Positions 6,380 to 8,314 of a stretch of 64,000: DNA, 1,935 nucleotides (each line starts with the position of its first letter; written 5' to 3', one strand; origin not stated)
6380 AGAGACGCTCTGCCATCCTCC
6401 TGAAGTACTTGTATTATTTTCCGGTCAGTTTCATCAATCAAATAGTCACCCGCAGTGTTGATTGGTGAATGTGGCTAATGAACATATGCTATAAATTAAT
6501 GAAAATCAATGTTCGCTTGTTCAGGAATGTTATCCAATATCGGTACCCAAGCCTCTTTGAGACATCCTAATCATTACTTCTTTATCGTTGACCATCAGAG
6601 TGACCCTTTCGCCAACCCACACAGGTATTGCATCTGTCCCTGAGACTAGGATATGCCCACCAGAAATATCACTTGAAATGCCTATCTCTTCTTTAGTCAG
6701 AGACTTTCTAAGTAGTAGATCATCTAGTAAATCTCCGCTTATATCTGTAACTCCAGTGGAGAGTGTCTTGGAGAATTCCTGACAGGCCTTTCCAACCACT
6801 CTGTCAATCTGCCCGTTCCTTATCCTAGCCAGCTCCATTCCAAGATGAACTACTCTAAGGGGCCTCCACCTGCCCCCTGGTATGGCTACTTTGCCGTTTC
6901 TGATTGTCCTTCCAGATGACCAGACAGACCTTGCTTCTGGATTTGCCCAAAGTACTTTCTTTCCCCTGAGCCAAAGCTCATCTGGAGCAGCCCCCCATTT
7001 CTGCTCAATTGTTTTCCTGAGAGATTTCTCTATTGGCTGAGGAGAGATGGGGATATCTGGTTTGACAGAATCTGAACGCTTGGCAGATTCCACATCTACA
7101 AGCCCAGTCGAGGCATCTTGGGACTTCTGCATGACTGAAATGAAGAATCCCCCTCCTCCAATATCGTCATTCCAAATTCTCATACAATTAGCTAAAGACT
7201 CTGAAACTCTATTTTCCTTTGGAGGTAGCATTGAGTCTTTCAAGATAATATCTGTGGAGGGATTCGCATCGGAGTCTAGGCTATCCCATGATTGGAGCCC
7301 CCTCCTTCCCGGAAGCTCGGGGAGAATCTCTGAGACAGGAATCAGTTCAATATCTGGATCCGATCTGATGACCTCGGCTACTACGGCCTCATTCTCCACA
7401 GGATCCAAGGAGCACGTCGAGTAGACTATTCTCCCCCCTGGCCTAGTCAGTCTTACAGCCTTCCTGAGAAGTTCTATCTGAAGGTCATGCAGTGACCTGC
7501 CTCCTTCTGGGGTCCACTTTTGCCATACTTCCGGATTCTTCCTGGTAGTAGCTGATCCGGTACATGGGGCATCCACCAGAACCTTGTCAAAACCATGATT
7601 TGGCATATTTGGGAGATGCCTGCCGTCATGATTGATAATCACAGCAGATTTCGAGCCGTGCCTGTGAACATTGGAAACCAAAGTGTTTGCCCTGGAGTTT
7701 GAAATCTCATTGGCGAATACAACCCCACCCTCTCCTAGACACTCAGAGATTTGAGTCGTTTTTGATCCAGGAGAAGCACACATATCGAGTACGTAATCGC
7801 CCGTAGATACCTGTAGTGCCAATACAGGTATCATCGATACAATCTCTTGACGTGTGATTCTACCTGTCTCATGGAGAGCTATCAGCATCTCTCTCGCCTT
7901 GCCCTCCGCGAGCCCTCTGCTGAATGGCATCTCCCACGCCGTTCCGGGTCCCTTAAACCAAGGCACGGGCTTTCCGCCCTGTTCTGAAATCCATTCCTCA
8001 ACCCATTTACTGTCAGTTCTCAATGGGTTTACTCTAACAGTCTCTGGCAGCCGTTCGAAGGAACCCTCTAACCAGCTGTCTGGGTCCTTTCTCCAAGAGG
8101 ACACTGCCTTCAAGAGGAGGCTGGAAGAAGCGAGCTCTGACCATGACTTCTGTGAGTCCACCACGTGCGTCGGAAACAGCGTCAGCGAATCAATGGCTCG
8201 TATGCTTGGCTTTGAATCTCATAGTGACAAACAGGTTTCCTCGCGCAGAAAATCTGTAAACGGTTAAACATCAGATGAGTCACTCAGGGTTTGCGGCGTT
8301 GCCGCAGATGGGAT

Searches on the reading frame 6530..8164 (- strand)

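Call 13: search_protein_families(library=pfam, proteins=[window:6530-8164:-], max_evalue=0.001)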
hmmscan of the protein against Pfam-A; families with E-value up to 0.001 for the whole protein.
window:6530-8164:- (544 aa): 1 family
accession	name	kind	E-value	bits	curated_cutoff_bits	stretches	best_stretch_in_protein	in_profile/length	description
PF01189.24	Methyltr_RsmB-F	-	1.8e-45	155.5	27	1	115-277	2-165/199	16S rRNA methyltransferase RsmB/F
